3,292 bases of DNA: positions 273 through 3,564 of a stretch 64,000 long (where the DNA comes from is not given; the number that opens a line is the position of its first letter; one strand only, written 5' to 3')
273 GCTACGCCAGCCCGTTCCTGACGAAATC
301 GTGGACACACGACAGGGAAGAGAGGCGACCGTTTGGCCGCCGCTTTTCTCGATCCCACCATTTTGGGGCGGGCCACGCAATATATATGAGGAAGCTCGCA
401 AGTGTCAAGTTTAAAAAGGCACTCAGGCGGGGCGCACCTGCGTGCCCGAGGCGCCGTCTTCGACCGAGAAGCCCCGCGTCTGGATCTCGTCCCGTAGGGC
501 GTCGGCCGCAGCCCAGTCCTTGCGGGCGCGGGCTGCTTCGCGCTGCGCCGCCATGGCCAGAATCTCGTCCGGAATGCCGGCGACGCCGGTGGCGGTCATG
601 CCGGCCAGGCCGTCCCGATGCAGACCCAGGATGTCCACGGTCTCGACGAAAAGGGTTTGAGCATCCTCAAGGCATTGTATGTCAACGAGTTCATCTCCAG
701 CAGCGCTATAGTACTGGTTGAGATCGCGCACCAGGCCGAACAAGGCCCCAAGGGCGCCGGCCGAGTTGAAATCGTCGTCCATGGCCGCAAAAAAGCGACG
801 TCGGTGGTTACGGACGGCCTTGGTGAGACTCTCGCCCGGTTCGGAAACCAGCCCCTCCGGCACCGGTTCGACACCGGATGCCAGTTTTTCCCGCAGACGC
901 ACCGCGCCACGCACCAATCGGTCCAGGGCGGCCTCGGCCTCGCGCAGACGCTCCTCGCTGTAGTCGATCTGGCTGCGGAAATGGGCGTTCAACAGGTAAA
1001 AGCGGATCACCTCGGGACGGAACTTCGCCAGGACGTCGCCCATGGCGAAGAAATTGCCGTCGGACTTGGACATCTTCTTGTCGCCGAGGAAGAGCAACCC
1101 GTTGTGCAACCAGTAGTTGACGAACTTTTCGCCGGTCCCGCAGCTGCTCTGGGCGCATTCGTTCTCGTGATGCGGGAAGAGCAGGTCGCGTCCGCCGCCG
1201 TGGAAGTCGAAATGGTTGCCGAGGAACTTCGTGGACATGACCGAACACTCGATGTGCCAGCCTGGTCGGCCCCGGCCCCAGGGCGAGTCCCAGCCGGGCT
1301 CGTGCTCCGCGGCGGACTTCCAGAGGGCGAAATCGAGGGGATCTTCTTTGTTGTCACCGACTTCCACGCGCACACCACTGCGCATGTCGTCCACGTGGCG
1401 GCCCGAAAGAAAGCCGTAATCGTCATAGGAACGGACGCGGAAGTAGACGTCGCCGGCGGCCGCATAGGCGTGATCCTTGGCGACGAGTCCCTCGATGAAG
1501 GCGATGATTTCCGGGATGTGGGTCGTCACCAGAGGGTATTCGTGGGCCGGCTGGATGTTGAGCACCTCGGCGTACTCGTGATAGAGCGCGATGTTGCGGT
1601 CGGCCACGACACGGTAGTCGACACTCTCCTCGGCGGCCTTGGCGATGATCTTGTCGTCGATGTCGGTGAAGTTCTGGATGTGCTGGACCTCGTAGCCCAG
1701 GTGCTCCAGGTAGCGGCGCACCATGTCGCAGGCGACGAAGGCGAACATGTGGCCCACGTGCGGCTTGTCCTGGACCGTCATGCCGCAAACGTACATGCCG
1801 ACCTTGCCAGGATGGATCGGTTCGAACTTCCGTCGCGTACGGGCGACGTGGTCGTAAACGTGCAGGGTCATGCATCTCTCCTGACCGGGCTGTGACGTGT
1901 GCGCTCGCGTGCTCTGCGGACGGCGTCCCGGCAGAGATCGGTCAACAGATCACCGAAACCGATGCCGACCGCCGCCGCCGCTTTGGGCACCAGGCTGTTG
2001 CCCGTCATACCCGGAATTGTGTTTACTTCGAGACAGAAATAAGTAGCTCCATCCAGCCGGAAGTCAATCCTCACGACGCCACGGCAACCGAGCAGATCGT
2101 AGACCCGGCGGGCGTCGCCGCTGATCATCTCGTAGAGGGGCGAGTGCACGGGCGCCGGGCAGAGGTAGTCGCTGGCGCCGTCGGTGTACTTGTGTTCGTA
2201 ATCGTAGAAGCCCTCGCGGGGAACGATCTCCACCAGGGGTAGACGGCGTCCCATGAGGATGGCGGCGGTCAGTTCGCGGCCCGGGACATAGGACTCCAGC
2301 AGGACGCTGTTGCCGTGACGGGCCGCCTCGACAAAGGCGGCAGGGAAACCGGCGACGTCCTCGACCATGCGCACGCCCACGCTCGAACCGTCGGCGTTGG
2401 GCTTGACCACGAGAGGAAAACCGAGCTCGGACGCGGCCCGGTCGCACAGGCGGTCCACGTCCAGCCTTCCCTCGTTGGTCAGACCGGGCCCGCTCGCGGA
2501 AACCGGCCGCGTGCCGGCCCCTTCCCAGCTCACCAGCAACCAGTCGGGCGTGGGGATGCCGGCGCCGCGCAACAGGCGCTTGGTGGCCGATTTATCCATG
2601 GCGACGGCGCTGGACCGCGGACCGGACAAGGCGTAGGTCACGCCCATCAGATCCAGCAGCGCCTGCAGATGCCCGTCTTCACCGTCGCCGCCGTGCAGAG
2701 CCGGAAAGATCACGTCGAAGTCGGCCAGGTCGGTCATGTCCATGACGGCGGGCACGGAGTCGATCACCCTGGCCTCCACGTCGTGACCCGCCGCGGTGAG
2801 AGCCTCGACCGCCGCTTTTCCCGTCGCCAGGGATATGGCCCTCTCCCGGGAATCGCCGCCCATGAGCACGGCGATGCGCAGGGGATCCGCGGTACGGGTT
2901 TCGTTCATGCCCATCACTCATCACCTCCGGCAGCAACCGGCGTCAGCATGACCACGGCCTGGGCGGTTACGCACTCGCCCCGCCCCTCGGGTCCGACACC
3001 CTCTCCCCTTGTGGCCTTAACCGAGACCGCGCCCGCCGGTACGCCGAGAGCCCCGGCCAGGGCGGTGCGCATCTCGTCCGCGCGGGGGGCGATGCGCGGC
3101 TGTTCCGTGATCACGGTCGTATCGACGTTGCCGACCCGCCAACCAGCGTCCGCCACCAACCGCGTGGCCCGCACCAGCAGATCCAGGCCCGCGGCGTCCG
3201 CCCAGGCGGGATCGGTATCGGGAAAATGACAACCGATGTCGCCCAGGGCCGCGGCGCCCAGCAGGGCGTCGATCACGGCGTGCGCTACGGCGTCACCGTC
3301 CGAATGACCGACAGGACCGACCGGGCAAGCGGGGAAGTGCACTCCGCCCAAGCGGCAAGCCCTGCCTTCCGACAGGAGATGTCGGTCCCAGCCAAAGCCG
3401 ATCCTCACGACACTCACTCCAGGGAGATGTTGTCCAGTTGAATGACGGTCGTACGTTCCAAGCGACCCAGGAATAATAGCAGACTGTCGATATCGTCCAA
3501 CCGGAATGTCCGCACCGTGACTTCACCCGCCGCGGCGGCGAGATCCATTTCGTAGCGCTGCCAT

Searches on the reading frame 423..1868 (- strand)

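Call 14: search_protein_families(library=pfam, proteins=[window:423-1868:-], max_evalue=0.001)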
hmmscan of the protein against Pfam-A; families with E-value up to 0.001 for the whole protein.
window:423-1868:- (481 aa): 7 families
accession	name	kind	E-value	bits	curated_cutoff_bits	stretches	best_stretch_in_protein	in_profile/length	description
PF01406.26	tRNA-synt_1e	-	8.8e-122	406.6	27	1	15-312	2-300/301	tRNA synthetases class I (C) catalytic domain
PF09190.17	DALR_2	-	1.6e-12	48.2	22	1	358-416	1-55/57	DALR domain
PF09334.17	tRNA-synt_1g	-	3.2e-12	46.4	20.1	2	245-308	307-371/391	tRNA synthetases class I (M)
PF23493.1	CysS_C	-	1.5e-08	35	23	1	431-479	3-51/51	Cysteinyl-tRNA ligase anticodon binding domain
PF01921.24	tRNA-synt_1f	-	2.9e-08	33.5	27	1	262-317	279-334/360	tRNA synthetases class I (K)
PF00133.28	tRNA-synt_1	-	6.4e-05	22.3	22.7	0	264-301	374-411/414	tRNA synthetases class I (I, L, M and V)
PF20369.3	DUF6664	-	0.00076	20.5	27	0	66-155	13-100/105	Family of unknown function (DUF6664)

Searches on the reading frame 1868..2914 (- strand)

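Call 14: search_protein_families(library=pfam, proteins=[window:1868-2914:-], max_evalue=0.001)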
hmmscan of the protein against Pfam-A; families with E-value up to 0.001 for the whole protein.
window:1868-2914:- (348 aa): 5 families
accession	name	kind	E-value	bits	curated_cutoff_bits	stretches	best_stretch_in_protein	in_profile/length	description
PF07478.18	Dala_Dala_lig_C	-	5.1e-46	157.2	24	1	154-327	25-202/204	D-ala D-ala ligase C-terminus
PF01820.27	Dala_Dala_lig_N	-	7.6e-18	65.6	34.6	2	62-95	86-119/121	D-ala D-ala ligase N-terminus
PF02786.22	CPSase_L_D2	-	2.9e-06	27.4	19.8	1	159-299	32-178/211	Carbamoyl-phosphate synthase L chain, ATP binding domain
PF13535.11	ATP-grasp_4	-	4.1e-05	23.7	27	1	165-299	2-150/160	ATP-grasp domain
PF02655.19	ATP-grasp_3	-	0.00013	22.5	23.2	1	106-299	2-155/160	ATP-grasp domain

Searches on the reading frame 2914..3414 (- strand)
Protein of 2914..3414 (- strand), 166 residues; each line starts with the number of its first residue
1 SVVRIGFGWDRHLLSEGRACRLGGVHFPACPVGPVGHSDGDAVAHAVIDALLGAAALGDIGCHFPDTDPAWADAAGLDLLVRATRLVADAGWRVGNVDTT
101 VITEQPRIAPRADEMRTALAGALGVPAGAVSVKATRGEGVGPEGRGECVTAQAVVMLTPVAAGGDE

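Call 14: search_protein_families(library=pfam, proteins=[window:2914-3414:-], max_evalue=0.001)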
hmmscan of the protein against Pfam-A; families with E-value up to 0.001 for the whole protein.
window:2914-3414:- (166 aa): 1 family
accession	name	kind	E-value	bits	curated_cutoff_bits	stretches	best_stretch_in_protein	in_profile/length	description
PF02542.21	YgbB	-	4.4e-55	186.7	26.7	1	3-157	1-154/155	YgbB family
